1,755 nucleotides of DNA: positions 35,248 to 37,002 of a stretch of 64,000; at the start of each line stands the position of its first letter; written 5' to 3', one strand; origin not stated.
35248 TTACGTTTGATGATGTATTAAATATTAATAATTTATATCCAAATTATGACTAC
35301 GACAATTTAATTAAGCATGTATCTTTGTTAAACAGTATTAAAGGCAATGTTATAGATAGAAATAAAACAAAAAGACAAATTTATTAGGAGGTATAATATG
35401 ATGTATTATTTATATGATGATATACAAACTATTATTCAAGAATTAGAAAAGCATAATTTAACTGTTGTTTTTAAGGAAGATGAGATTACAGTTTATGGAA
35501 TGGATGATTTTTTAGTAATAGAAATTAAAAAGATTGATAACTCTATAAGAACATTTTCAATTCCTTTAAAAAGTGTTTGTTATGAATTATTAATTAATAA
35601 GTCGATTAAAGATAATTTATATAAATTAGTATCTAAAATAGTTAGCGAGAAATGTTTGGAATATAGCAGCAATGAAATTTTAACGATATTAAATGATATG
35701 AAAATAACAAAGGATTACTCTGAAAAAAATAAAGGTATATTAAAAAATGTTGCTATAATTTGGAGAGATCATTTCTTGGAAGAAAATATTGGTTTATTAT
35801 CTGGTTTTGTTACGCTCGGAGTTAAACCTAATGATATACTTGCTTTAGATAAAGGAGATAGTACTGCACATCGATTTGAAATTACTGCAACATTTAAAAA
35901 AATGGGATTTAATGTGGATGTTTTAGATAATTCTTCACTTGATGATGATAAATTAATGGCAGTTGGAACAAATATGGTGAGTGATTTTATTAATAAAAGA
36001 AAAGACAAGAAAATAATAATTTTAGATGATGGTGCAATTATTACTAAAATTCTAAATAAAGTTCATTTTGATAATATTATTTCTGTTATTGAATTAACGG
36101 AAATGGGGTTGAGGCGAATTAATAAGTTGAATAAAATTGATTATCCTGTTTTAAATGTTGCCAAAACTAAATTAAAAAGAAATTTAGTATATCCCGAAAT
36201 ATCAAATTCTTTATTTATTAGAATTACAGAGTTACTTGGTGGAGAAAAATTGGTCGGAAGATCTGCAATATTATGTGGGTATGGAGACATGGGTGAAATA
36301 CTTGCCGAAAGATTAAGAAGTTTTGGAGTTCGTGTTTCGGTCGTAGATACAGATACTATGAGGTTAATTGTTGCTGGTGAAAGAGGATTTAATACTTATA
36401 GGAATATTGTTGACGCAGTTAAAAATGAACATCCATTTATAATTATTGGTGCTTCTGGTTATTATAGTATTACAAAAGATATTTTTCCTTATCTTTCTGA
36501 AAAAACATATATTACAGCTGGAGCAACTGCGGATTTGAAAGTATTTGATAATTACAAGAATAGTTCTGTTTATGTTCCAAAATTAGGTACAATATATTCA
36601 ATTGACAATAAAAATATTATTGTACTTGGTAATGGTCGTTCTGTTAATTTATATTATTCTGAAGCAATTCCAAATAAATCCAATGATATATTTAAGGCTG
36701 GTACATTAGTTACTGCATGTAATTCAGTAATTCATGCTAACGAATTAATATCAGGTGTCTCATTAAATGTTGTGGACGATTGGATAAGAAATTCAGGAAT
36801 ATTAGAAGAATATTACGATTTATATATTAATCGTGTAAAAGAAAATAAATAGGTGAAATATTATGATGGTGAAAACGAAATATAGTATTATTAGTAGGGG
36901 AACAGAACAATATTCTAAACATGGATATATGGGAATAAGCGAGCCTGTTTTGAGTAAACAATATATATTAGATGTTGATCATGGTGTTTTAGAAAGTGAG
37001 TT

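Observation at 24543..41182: Orphan 17-gene cytoplasmic glyco/acyl/phospho-tailoring operon carried as ICE cargo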

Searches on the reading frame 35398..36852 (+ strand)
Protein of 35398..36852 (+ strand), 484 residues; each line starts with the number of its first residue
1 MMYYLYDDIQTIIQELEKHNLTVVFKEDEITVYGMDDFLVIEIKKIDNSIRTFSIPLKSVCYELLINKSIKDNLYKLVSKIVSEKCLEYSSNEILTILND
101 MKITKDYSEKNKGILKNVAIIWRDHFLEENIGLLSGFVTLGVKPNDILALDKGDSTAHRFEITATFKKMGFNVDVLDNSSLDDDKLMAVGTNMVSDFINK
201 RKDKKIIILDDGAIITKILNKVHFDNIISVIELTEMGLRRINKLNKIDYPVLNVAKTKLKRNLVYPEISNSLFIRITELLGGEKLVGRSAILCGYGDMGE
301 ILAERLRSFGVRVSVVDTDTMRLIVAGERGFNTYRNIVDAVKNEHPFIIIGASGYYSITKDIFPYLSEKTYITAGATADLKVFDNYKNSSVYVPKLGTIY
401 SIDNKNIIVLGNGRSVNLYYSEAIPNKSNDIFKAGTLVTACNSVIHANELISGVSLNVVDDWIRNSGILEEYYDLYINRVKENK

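Call 6: search_protein_families(library=pfam, proteins=[window:35398-36852:+], max_evalue=0.01)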
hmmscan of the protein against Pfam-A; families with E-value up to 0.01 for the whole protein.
window:35398-36852:+ (484 aa): 3 families
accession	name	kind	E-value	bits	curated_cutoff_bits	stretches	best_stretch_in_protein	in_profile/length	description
PF00670.27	AdoHcyase_NAD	-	1.1e-11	45.5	27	1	285-419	21-158/162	S-adenosyl-L-homocysteine hydrolase, NAD binding domain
PF02254.24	TrkA_N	-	7.5e-05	23.5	23.8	1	291-334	2-45/116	TrkA-N domain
PF03446.21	NAD_binding_2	-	0.00077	19.9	21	0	293-379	5-96/161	NAD binding domain of 6-phosphogluconate dehydrogenase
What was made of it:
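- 35398..36852 (+): g12, SAH-hydrolase-fold NAD enzyme with an extra N-terminal beta domain. Signature gene of the cassette. AdoHcyase_NAD E 1e-11 (call 6).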

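Call 10: search_protein_families(library=ncbifam, proteins=[window:35398-36852:+], max_evalue=0.01)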
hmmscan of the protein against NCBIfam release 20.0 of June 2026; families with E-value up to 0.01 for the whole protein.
window:35398-36852:+ (484 aa): 4 families
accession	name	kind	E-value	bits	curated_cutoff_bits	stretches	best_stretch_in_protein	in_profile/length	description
TIGR00936.1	ahcY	equivalog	4.3e-16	58.7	497.6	1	203-426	115-347/416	adenosylhomocysteinase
NF004005.0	PRK05476.2-3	equivalog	1.4e-12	47.2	275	1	204-434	119-358/418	adenosylhomocysteinase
NF004009.0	PRK05476.3-2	equivalog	5.4e-09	35.4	485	1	207-343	184-326/487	adenosylhomocysteinase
NF004008.0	PRK05476.3-1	equivalog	0.00075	18.7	440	1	208-338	76-203/326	adenosylhomocysteinase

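Call 12: find_encoding_contigs(protein=window:35398-36852:+, flank=10000, max_places=10)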
Protein window:35398-36852:+ (484 aa): 22 contigs read that carry it; 7 places shown.
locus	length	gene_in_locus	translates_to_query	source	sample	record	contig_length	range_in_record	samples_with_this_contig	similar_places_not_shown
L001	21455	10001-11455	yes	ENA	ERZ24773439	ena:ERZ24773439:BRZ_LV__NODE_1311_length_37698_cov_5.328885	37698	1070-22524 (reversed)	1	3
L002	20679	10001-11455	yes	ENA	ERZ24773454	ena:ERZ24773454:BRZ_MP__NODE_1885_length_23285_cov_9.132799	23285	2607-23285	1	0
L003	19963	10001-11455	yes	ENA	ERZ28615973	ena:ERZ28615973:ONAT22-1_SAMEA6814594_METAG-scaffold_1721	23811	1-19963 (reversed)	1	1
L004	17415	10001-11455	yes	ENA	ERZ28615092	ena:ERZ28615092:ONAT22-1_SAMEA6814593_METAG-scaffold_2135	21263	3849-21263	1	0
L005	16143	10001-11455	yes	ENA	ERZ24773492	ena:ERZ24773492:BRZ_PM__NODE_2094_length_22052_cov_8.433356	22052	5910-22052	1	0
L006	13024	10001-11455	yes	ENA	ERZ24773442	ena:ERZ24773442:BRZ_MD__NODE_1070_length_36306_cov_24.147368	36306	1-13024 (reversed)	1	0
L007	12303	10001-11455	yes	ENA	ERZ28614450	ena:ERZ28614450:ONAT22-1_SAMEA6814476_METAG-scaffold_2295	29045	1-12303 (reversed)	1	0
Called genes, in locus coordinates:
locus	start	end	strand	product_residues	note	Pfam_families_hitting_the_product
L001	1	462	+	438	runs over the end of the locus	PF03446:NAD_binding_2 (faint), PF03721:UDPG_MGDP_dh_N, PF00984:UDPG_MGDP_dh, PF03720:UDPG_MGDP_dh_C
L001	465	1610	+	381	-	-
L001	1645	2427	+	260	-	-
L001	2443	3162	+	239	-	PF12146:Hydrolase_4 (weak), PF20408:Abhydrolase_11 (weak), PF00561:Abhydrolase_1 (faint)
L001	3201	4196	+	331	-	-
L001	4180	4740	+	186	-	PF00132:Hexapep, PF14602:Hexapep_2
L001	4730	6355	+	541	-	PF00501:AMP-binding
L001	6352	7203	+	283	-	PF08538:DUF1749 (faint), PF00561:Abhydrolase_1 (faint)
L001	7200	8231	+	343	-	PF00534:Glycos_transf_1 (weak)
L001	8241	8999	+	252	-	PF01261:AP_endonuc_2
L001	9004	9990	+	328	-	-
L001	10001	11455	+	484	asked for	PF00670:AdoHcyase_NAD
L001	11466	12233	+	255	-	-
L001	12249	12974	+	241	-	PF08282:Hydrolase_3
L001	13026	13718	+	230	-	PF02811:PHP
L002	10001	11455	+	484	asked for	PF00670:AdoHcyase_NAD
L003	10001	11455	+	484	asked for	PF00670:AdoHcyase_NAD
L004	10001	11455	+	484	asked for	PF00670:AdoHcyase_NAD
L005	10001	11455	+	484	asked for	PF00670:AdoHcyase_NAD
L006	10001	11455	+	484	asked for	PF00670:AdoHcyase_NAD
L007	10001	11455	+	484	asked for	PF00670:AdoHcyase_NAD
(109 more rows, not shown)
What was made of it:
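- Checked: Using the gene-caller starts seen on identical metagenome contigs (call 12), junctions range from 17-nt overlaps to 51-nt gaps.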

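Call 13: find_homologous_proteins(query=window:35398-36852:+, max_evalue=0.00001)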
Query window:35398-36852:+ (484 aa): 181 proteins with E <= 0.00001 among 8000 candidates; the best 120 are listed.
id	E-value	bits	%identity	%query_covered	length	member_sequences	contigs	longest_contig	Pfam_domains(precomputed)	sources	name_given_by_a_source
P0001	1.1e-284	962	91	100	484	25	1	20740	PF00670.28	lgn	-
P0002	2.9e-274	928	88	99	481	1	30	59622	PF00670.28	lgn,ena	-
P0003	8.0e-274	927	88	99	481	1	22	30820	PF00670.28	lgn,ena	-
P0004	8.6e-274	926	88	99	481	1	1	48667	PF00670.28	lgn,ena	-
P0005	2.2e-273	925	88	99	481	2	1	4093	PF00670.28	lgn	-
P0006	3.3e-273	925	88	99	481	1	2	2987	PF00670.28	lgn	-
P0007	3.7e-273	924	88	99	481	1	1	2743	PF00670.28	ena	-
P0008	8.7e-273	923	89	99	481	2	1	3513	PF00670.28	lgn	-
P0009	1.0e-272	923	88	99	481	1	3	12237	PF00670.28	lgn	-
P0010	1.3e-272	923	87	99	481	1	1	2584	PF00670.28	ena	-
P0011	1.8e-272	922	88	99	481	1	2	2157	PF00670.28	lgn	-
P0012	4.5e-270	914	86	99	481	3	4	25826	PF00670.28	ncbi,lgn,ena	-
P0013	3.7e-269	911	86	99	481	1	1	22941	PF00670.28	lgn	-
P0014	8.7e-261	884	84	99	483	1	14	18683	PF00670.28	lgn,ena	-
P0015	1.2e-260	883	85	99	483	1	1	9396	PF00670.28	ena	-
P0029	1.5e-155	537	61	84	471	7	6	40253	PF00670.28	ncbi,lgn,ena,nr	ncbi:MAG: hypothetical protein II119_01895 [Bacilli bacterium]|nr:hypothetical protein [Bacilli bact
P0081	4.4e-135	469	50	99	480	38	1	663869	PF00670.28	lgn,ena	-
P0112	3.2e-132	460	50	98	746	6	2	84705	PF01261.31,PF02254.25,PF00670.28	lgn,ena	-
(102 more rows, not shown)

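Call 14: find_encoding_contigs(protein=P0081, flank=10000, max_places=1)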
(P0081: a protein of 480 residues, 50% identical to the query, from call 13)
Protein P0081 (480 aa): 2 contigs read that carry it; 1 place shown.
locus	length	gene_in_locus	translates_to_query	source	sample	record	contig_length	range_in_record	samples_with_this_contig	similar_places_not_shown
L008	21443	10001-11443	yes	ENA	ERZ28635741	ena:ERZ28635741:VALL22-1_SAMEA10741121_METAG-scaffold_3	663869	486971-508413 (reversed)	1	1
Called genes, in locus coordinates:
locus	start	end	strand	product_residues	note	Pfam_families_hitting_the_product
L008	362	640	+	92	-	PF01527:HTH_Tnp_1, PF13384:HTH_23 (weak), PF13518:HTH_28 (weak)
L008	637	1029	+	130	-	PF13276:HTH_21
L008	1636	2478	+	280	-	PF01928:CYTH (weak)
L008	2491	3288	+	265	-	PF04055:Radical_SAM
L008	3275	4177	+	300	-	PF00126:HTH_1, PF03466:LysR_substrate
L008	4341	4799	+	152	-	PF01797:Y1_Tnp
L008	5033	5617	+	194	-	-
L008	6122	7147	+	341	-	PF01636:APH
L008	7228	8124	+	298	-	PF02811:PHP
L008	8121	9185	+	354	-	-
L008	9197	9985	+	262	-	PF01261:AP_endonuc_2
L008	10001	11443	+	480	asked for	PF00670:AdoHcyase_NAD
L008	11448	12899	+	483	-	PF02811:PHP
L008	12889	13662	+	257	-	PF07475:Hpr_kinase_C (weak)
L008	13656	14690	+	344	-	PF01636:APH (weak)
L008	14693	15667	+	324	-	-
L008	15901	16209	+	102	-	PF01370:Epimerase, PF16363:GDP_Man_Dehyd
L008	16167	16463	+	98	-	-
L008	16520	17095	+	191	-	-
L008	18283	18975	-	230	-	PF04402:SIMPL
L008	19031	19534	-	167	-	PF00160:Pro_isomerase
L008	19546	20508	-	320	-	PF13310:Virulence_RhuM, PF02661:Fic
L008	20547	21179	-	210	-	-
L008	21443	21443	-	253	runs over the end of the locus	-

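Call 15: find_encoding_contigs(protein=P0112, flank=10000, max_places=1)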
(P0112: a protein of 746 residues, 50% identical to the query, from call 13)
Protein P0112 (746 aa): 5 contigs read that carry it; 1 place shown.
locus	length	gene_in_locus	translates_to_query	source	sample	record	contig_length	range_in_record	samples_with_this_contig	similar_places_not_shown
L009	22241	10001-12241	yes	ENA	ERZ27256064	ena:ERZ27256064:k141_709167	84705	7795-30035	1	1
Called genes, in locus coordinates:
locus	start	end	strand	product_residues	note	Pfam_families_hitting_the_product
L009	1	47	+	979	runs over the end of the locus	PF02811:PHP, PF07733:DNA_pol3_alpha, PF17657:DNA_pol3_finger, PF14579:HHH_6, PF01336:tRNA_anti-codon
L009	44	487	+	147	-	PF01252:Peptidase_A8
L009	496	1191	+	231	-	PF03193:RsgA_GTPase (weak), PF02463:SMC_N (faint), PF00005:ABC_tran, PF13304:AAA_21 (faint)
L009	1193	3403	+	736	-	PF12704:MacB_PCD (faint), PF02687:FtsX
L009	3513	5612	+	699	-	PF13191:AAA_16 (weak), PF23569:NBD_SMAX1, PF00004:AAA, PF17871:AAA_lid_9, PF00004:AAA, PF07724:AAA_2, PF07728:AAA_5, PF10431:ClpB_D2-small, +7 more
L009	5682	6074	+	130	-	-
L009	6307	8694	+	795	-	PF00133:tRNA-synt_1, PF09334:tRNA-synt_1g, PF13603:tRNA-synt_1_2, PF00133:tRNA-synt_1, PF08264:Anticodon_1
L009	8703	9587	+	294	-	PF01479:S4, PF00849:PseudoU_synth_2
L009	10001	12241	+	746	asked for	PF01261:AP_endonuc_2, PF00670:AdoHcyase_NAD, PF02254:TrkA_N (weak)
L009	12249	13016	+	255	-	-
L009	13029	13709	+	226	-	PF02811:PHP (weak)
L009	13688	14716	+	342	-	PF00534:Glycos_transf_1 (weak)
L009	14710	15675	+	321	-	-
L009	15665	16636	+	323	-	-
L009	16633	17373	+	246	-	PF05116:S6PP (faint), PF08282:Hydrolase_3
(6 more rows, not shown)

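Call 16: find_encoding_contigs(protein=P0029, flank=10000, max_places=1)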
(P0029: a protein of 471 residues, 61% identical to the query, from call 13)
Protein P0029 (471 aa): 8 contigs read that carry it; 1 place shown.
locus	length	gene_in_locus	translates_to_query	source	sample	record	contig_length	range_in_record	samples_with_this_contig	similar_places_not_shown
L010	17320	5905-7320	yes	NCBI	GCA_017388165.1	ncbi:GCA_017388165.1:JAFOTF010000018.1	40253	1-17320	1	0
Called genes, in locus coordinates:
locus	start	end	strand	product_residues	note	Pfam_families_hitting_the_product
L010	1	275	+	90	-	?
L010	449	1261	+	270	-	PF07963:N_methyl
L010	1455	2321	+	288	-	PF07963:N_methyl (weak)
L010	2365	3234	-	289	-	PF00126:HTH_1, PF03466:LysR_substrate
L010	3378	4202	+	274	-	PF02811:PHP (weak)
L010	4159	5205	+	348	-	PF07475:Hpr_kinase_C (faint)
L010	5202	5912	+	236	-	PF01261:AP_endonuc_2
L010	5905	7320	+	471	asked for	PF00670:AdoHcyase_NAD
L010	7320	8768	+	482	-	PF02811:PHP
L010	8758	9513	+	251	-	-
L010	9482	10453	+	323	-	PF01636:APH (faint)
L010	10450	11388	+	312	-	-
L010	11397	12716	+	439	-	PF01210:NAD_Gly3P_dh_N (faint), PF03446:NAD_binding_2 (faint), PF03721:UDPG_MGDP_dh_N, PF00984:UDPG_MGDP_dh, PF03720:UDPG_MGDP_dh_C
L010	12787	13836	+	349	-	PF07963:N_methyl (weak), PF03382:DUF285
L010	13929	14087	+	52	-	-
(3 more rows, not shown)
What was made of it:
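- LysR regulators sit next to the chromosomal cassettes (calls 14, 16).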

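Call 20: find_related_loci(query=A1, collection=genome_contigs, flank=10000)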
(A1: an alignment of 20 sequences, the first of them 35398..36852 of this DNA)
Query A1 (484 aa) in genome_contigs; peptide patterns used: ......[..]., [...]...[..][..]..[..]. (x = any residue, [..] = any of these).
63 stretches matched a pattern; 24 encode a relative of the query (tblastn E <= 1e-3); 24 distinct loci.
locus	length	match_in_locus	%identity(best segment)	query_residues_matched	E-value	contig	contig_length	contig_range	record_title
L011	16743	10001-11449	86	1-483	0e+0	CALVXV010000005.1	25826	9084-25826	MAG: uncultured Bacilli bacterium isolate BRZ_MN__bin27 genome assembly, contig: BRZ_MN__NODE_1610_length_25826_cov_11.5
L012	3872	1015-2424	55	1-479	2e-167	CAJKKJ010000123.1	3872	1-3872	MAG TPA_asm: uncultured Firmicutes bacterium isolate ERR260186-bin.19 genome assembly, contig: NODE_9523_length_3872_cov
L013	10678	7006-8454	52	1-479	3e-156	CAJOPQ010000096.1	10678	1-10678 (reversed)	uncultured Clostridia bacterium isolate Rumen_Coassembly_mag_626 genome assembly, contig: k87_13773463, whole genome sho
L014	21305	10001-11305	58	41-479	4e-156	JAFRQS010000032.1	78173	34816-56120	MAG: Bacilli bacterium isolate RGIG2714 Goat_Omasum-4__c608736, whole genome shotgun sequence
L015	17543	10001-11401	55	5-479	7e-156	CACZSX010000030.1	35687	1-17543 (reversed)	MAG: uncultured Erysipelotrichaceae bacterium isolate RUG12915 genome assembly, contig: RUG12915_asm_30, whole genome sh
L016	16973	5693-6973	57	49-479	3e-154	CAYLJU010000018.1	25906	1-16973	MAG TPA_asm: uncultured Muribaculaceae bacterium isolate binchicken_co370_316 genome assembly, contig: NODE_2098_length_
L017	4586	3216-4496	57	49-479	2e-157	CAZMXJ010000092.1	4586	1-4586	MAG TPA_asm: uncultured Clostridium sp. isolate binchicken_co365_227 genome assembly, contig: NODE_16257_length_4586_cov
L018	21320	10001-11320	55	44-479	4e-151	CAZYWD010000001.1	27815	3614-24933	MAG TPA_asm: uncultured Muribaculaceae bacterium isolate SRP192927_co4_189 genome assembly, contig: NODE_2915_length_278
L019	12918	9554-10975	51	6-479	1e-147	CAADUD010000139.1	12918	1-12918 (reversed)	MAG TPA_asm: Clostridia bacterium, isolate HGM13671, WGS project CAADUD010000000 data, contig: ERS235554_46_k99_150606,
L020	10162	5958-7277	53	41-479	1e-145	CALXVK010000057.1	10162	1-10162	MAG: uncultured Clostridia bacterium isolate BRZ_MR__bin87 genome assembly, contig: BRZ_MR__NODE_7347_length_10162_cov_7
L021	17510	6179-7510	52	37-479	3e-145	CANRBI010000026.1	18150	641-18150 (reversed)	MAG: uncultured Clostridia bacterium isolate Lapin-028__bin89 genome assembly, contig: Lapin-028__NODE_3442_length_18150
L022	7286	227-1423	57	82-477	3e-145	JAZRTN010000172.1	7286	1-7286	MAG: Clostridia bacterium isolate T1900045342_YK20190032.MAGScoT_cleanbin_000016 SGB_6659_k141_1608679, whole genome sho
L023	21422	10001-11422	50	6-479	2e-145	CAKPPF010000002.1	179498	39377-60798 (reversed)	MAG: uncultured Clostridia bacterium isolate REFINED_METABAT215_TOP10_CONTIGS_1500_ASSEMBLY_K77_MERGED__Hadza_MoBio_hadz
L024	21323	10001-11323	53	40-479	4e-144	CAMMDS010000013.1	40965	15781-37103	MAG: uncultured Clostridium sp. isolate ERR4835933_bin.1_MetaWRAP_v1.1_MAG genome assembly, contig: NODE_668_length_4096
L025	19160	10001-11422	50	6-479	3e-144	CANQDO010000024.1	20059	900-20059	MAG: uncultured Clostridia bacterium isolate Lapin-007__bin5 genome assembly, contig: Lapin-007__NODE_912_length_20059_c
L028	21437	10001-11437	50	1-479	1e-142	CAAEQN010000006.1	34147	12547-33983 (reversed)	MAG TPA_asm: Clostridia bacterium, isolate HGM13641, WGS project CAAEQN010000000 data, contig: ERS608493_26_k95_1502, wh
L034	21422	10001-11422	51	6-479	2e-144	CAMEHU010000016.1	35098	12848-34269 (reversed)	MAG: uncultured Lachnospiraceae bacterium isolate SRR11489746_bin.110_metaWRAP_v1.3_MAG genome assembly, contig: ERZ1146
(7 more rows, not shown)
